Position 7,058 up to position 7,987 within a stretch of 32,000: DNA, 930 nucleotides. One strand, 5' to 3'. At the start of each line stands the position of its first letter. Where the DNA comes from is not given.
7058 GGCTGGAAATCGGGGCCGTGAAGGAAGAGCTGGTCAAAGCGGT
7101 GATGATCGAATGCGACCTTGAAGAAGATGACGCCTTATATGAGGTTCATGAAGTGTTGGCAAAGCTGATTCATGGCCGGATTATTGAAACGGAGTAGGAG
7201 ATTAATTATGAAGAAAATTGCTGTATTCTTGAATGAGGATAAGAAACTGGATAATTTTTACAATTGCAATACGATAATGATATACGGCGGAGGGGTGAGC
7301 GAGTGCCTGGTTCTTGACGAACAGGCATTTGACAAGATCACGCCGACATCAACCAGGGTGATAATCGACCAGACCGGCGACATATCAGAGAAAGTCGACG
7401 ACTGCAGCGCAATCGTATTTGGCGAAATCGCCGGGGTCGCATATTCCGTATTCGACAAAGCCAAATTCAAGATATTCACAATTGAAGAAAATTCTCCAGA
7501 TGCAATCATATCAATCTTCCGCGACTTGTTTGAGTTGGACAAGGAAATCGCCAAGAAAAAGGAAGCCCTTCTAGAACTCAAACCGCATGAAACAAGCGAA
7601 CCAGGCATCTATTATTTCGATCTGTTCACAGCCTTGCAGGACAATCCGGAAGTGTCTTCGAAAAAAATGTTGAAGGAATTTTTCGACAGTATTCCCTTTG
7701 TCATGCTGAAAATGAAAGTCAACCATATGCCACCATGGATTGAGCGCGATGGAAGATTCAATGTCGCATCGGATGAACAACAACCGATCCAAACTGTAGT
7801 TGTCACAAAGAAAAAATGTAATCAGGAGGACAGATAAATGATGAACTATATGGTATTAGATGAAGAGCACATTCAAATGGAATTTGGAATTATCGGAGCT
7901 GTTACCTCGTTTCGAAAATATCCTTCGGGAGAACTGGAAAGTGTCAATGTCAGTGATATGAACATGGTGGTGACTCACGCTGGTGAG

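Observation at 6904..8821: Uncharacterised three-gene module (PqqD-like, NifX/AnfO-like, Cys-tailed repeat protein) co-transcribed with nif cofactor-maturation genes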

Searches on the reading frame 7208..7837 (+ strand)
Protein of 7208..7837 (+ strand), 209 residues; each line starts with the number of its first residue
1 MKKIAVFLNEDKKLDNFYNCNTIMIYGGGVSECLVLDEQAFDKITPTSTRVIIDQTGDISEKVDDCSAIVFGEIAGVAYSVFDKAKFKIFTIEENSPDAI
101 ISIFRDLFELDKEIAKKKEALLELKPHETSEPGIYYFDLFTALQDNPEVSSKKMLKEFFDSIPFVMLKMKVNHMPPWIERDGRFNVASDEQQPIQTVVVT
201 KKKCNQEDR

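Call 7: search_protein_families(library=pfam, proteins=[window:7208-7837:+], max_evalue=0.01)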
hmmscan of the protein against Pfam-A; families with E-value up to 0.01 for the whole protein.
window:7208-7837:+ (209 aa): 1 family
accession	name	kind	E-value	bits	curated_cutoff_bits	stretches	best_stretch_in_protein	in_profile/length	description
PF09582.15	AnfO_nitrog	-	3e-30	105.4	30.3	1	3-181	1-176/190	Iron only nitrogenase protein AnfO (AnfO_nitrog)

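Call 8: search_protein_families(library=ncbifam, proteins=[window:7208-7837:+], max_evalue=0.01)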
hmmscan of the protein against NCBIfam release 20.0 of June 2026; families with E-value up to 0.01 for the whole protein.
window:7208-7837:+ (209 aa): 1 family
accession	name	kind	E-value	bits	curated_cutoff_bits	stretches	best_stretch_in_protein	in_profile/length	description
TIGR02940.1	anfO_nitrog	equivalog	2.6e-17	63.3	129.15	1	3-181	1-191/214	Fe-only nitrogenase accessory protein AnfO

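Call 10: search_protein_families(library=pfam, proteins=[window:7208-7834:+], max_evalue=10)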
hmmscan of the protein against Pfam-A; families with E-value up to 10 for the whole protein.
window:7208-7834:+ (209 aa): 1 family
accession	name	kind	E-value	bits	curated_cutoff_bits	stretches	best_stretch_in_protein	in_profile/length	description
PF09582.15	AnfO_nitrog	-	3e-30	105.4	30.3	1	3-181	1-176/190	Iron only nitrogenase protein AnfO (AnfO_nitrog)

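Call 21: find_homologous_proteins(query=window:7208-7834:+)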
Query window:7208-7834:+ (209 aa): 5 proteins with E <= 0.001 among 144 candidates.
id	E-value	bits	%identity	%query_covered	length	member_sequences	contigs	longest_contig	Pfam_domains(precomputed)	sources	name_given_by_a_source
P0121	5.6e-134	463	100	100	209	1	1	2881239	PF09582.16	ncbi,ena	-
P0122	7.9e-96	338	72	98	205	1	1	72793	PF09582.16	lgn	-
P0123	2.2e-88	314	65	98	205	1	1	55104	PF09582.16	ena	-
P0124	1.6e-84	301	65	98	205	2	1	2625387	PF09582.16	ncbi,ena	-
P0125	1.7e-81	291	59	98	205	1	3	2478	PF09582.16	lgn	-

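Call 40: find_homologous_proteins(query=A3, max_evalue=0.001)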
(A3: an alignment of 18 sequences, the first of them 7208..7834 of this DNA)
Query A3 (18 sequences) (209 aa, profile of the alignment): 27 proteins with E <= 0.001 among 4445 candidates.
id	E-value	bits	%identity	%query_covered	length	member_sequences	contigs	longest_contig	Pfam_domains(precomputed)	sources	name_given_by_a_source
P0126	4.0e-76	273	40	98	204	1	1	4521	PF09582.16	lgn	-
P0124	2.6e-75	271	65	98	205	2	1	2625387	PF09582.16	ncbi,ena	-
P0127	2.2e-74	268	39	98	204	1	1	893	PF09582.16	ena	-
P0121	8.3e-74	266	100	100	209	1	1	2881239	PF09582.16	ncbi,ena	-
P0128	1.9e-69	251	38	98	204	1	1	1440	PF09582.16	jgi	jgi:hypothetical protein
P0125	3.4e-69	251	59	98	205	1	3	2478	PF09582.16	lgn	-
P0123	2.4e-68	248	65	98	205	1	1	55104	PF09582.16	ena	-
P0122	3.2e-68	247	72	98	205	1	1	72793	PF09582.16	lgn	-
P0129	5.2e-68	247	31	98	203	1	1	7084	PF09582.16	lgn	-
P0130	6.4e-68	246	32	100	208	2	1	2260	PF09582.16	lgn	-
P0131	7.7e-66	240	32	61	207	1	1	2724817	PF09582.16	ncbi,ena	-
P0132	3.2e-63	231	32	97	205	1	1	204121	PF09582.16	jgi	jgi:Iron only nitrogenase protein AnfO (AnfO_nitrog).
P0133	5.4e-63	230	40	98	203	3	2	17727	PF09582.16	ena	-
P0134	1.8e-62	229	31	96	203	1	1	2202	PF09582.16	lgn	-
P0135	1.1e-61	226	31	96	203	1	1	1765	PF09582.16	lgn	-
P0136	1.5e-59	219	32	70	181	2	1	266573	PF09582.16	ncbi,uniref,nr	ncbi:Iron only nitrogenase protein AnfO (AnfO_nitrog) [Sporobacter termitidis DSM 10068]|uniref:Iron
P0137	3.9e-59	218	29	98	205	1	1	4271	PF09582.16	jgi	jgi:hypothetical protein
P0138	6.0e-58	214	37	97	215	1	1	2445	PF09582.16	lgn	-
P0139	1.7e-54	203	32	69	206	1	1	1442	PF09582.16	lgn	-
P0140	4.4e-53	198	29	98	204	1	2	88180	PF09582.16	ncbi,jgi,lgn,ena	-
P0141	6.5e-53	197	30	69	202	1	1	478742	PF09582.16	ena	-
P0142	1.0e-51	194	34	73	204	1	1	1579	PF09582.16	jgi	jgi:hypothetical protein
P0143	3.7e-50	188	33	98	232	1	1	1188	PF09582.16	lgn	-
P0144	2.2e-49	186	32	98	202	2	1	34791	PF09582.16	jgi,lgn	-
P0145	3.8e-48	182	33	61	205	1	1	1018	PF09582.16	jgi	jgi:Fe-only nitrogenase accessory protein AnfO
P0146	1.7e-47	180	28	86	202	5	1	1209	PF09582.16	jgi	-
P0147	1.0e-40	158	29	86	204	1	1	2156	PF09582.16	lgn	-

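Call 56: search_dna_similar(query=window:7208-7834:+, collection=plasmids, mode=protein, max_evalue=0.01, max_rows=20)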
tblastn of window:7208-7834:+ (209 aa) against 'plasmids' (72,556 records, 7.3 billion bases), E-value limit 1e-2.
Records with a match: 9; places in all: 9; records where one place covers at least 80% of the query: 9.
Best place of each record, by identity: <60% 9.
By first word of the organism name: Clostridium 9.
By predicted mobility (MOB-suite, as given by PLSDB): non-mobilizable 9.
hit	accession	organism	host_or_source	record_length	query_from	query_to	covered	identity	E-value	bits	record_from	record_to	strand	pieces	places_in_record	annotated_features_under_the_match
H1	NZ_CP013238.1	Clostridium butyricum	Microbial isolate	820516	1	189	90%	24.7%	7e-7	56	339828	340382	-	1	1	Fe-only nitrogenase accessory AnfO family protein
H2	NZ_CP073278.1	Clostridium butyricum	Homo sapiens,cell culture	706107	1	189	90%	24.2%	6e-6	53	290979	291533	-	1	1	Fe-only nitrogenase accessory AnfO family protein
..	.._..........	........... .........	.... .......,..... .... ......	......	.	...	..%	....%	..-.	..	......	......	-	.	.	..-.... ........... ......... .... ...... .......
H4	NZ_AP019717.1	Clostridium butyricum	-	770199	1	189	90%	24.2%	6e-6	53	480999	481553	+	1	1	Fe-only nitrogenase accessory AnfO family protein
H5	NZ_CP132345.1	Clostridium butyricum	Homo sapiens,Faeces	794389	1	189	90%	24.2%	6e-6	53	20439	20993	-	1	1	Fe-only nitrogenase accessory AnfO family protein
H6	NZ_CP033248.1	Clostridium butyricum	environment swab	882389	1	189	90%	24.2%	6e-6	53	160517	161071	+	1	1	Fe-only nitrogenase accessory AnfO family protein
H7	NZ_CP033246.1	Clostridium butyricum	Homo sapiens,stool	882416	1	189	90%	24.2%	6e-6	53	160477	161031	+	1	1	Fe-only nitrogenase accessory AnfO family protein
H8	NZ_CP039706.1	Clostridium butyricum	Homo sapiens,isolation from The first ...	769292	1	189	90%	24.2%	5e-6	54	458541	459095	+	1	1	Fe-only nitrogenase accessory AnfO family protein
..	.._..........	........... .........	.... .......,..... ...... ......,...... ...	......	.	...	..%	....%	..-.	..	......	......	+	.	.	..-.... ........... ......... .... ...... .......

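Call 69: find_encoding_contigs(protein=P0141, flank=8000, max_places=1)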
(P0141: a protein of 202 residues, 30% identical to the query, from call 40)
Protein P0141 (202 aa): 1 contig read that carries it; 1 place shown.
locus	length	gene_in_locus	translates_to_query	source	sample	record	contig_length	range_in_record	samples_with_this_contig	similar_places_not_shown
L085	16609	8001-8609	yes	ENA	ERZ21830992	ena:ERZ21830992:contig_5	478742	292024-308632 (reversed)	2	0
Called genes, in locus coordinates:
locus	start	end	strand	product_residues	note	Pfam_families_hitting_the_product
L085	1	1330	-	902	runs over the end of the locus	PF00148:Oxidored_nitro, PF04055:Radical_SAM, PF02579:Nitro_FeMo-Co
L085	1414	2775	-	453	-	PF00148:Oxidored_nitro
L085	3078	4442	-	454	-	PF00148:Oxidored_nitro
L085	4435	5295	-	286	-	PF00148:Oxidored_nitro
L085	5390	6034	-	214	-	PF00148:Oxidored_nitro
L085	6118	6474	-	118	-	PF00543:P-II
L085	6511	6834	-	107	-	PF00543:P-II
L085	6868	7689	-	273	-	PF00142:Fer4_NifH, PF01656:CbiA, PF10609:ParA (faint), PF13614:AAA_31 (weak)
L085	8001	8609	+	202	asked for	PF09582:AnfO_nitrog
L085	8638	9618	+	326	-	-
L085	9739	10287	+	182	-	PF04011:LemA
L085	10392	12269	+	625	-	PF09972:DUF2207, PF20990:DUF2207_C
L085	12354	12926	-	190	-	PF00440:TetR_N (weak), PF14278:TetR_C_8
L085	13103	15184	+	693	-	PF03176:MMPL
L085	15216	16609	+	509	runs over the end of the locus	-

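Call 70: find_encoding_contigs(protein=P0140, flank=8000, max_places=1)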
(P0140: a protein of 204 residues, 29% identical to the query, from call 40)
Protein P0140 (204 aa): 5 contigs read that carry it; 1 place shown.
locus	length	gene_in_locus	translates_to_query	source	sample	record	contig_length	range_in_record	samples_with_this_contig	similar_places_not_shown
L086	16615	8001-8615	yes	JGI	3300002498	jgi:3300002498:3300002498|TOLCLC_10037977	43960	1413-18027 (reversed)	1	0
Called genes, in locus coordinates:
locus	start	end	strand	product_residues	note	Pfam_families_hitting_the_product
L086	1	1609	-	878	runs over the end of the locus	PF00148:Oxidored_nitro, PF04055:Radical_SAM, PF02579:Nitro_FeMo-Co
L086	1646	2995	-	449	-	PF00148:Oxidored_nitro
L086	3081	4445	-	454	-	PF00148:Oxidored_nitro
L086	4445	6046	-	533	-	PF00148:Oxidored_nitro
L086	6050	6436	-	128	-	PF00543:P-II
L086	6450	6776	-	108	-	PF00543:P-II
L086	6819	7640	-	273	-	PF00142:Fer4_NifH, PF01656:CbiA, PF10609:ParA (faint), PF13614:AAA_31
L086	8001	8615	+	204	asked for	PF09582:AnfO_nitrog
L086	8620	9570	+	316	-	-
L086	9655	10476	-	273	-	PF21302:Zn_ribbon_RlmA, PF13847:Methyltransf_31, PF08241:Methyltransf_11 (weak), PF13649:Methyltransf_25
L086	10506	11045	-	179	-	PF19620:DUF6125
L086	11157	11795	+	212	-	-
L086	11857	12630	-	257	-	PF00106:adh_short, PF08659:KR, PF23441:SDR, PF13561:adh_short_C2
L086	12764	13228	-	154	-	PF04073:tRNA_edit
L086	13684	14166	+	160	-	-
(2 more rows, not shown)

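Call 71: find_encoding_contigs(protein=P0132, flank=8000, max_places=1)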
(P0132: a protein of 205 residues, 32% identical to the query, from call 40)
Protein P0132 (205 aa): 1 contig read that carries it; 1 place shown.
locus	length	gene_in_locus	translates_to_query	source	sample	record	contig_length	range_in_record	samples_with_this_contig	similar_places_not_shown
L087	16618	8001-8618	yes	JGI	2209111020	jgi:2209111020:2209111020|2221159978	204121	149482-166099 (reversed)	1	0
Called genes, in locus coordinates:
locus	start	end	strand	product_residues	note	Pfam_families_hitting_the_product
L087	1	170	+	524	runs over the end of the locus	PF00148:Oxidored_nitro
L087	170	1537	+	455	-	PF00148:Oxidored_nitro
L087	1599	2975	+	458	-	PF00148:Oxidored_nitro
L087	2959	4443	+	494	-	PF00148:Oxidored_nitro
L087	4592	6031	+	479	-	PF04055:Radical_SAM, PF02579:Nitro_FeMo-Co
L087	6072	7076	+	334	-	PF22617:HCS_D2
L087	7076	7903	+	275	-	PF00682:HMGL-like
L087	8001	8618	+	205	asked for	PF09582:AnfO_nitrog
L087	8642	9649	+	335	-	-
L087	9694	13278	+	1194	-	PF01855:POR_N, PF17147:PFOR_II, PF01558:POR, PF10371:EKR, PF00037:Fer4 (weak), PF12837:Fer4_6, PF12838:Fer4_7 (weak), PF02775:TPP_enzyme_C, +2 more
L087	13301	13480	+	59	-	PF00037:Fer4 (weak), PF13237:Fer4_10 (faint), PF14697:Fer4_21 (faint), PF12838:Fer4_7, PF13187:Fer4_9 (weak), PF12797:Fer4_2 (weak), PF00037:Fer4 (weak), PF12837:Fer4_6 (weak)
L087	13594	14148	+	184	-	PF03061:4HBT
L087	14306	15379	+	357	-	PF01032:FecCD, PF00950:ABC-3 (weak)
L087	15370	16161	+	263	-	PF00005:ABC_tran, PF02463:SMC_N, PF13304:AAA_21 (weak)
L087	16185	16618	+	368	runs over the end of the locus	PF01497:Peripla_BP_2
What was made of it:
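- Tried and rejected: Contexts of the more divergent AnfO-like hits P0132, P0140 and P0141 were again Mo-nif clusters (calls 69-71).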

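Call 82: predict_structure(alignment_id=A5)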
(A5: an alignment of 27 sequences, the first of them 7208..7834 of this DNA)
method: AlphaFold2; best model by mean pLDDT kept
length: 209 residues; sequences in the alignment: 27
mean_pLDDT: 92.9   pTM: 0.69
mean pLDDT of the five models: 92.9, 91.5, 91.3, 89.8, 89.7
residues with pLDDT >= 90: 177; 70-90: 26; 50-70: 2; < 50: 4
segments of 3 or more residues with pLDDT < 50: 206-209
pLDDT, mean of each block of 10 residues (from residue 1): 96 97 96 97 94 97 97 97 97 97 96 86 88 96 90 93 95 93 91 89 63
secondary structure, 60 per line:
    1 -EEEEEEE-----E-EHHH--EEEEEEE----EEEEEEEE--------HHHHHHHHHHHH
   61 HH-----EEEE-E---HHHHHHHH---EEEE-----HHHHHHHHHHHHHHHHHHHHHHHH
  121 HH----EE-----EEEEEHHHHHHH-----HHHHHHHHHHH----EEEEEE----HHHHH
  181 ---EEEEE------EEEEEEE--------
elements in order: E2-8 E22-28 E33-40 H49-62 E68-71 H77-84 E88-91 H97-122 E134-138 H139-145 H151-161 E166-171 H176-180 E184-188 E195-201
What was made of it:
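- On AnfO: Elements 1-96, helix 97-122, 126-205 (call 82).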

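Call 84: fold_search(model_id=the predicted structure, library=pdb)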
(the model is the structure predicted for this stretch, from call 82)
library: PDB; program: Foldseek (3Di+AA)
matches with E <= 10: 735; with E <= 0.001: 3
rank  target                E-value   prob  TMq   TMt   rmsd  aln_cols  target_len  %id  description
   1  9ian_F                3.1e-06  1.00  0.41  0.58   2.9       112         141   17  Nitrogenase maturase NifEN in complex with the cofactor chaperone NifX (released 2026-03-04)
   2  1p90                  7.0e-05  1.00  0.40  0.65   3.9       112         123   16  The Three-dimensional Structure of the Core Domain of NafY from Azotobacter vinelandii determined at 1.8 resolution (released 2003-08-19)
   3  2re2_B                5.7e-04  1.00  0.38  0.62   3.5       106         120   19  CRYSTAL STRUCTURE OF A PUTATIVE IRON-MOLYBDENUM COFACTOR (FEMO-CO) DINITROGENASE (TA1041M) FROM THERMOPLASMA ACIDOPHIL (released 2007-10-09)
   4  2re2_A                1.1e-03  1.00  0.39  0.65   3.3       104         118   16  CRYSTAL STRUCTURE OF A PUTATIVE IRON-MOLYBDENUM COFACTOR (FEMO-CO) DINITROGENASE (TA1041M) FROM THERMOPLASMA ACIDOPHIL (released 2007-10-09)
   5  2yx6_C                3.9e-03  1.00  0.36  0.60   3.8       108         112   12  Crystal structure of PH0822 (released 2007-10-30)
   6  2yx6_D                5.0e-03  1.00  0.34  0.56   4.2       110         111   12  Crystal structure of PH0822 (released 2007-10-30)
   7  1rdu_MODEL_1_A        5.0e-03  1.00  0.33  0.52   5.3       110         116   15  NMR STRUCTURE OF A PUTATIVE NIFB PROTEIN FROM THERMOTOGA (TM1290), WHICH BELONGS TO THE DUF35 FAMILY (released 2004-07-06)
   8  2yx6_A                6.1e-03  1.00  0.34  0.58   4.2       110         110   13  Crystal structure of PH0822 (released 2007-10-30)
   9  3wxm_B                6.5e-03  0.95  0.28  0.19  10.2       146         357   13  Crystal structure of archaeal Pelota and GTP-bound EF1 alpha complex (released 2014-09-03)
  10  4crm_X                8.3e-03  0.57  0.28  0.23  13.9       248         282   10  Cryo-EM of a pre-recycling complex with eRF1 and ABCE1 (released 2014-07-23)
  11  7w8d_B                8.8e-03  1.00  0.32  0.43   3.9       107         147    8  The structure of Deinococcus radiodurans RuvC (released 2022-08-17)
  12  5br9_D                1.0e-02  0.89  0.21  0.20   7.4       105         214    8  Crystal structure of an uncharacterized protein with similarity to peptidase YEAZ from Pseudomonas aeruginosa (released 2015-07-15)
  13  3wxm_H                1.2e-02  0.94  0.29  0.19  10.3       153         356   12  Crystal structure of archaeal Pelota and GTP-bound EF1 alpha complex (released 2014-09-03)
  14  3r6m_A                1.2e-02  0.77  0.20  0.19   8.1       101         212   10  Crystal structure of Vibrio parahaemolyticus YeaZ (released 2011-09-07)
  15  2yx6_B                1.4e-02  1.00  0.35  0.61   3.8       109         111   12  Crystal structure of PH0822 (released 2007-10-30)
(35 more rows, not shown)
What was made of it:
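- On AnfO: Foldseek matches to NifX 9ian_F (E 3e-6) and NafY 1p90 (E 7e-5) (call 84).
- Its N-domain has the NifX/NafY fold (calls 82, 84).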
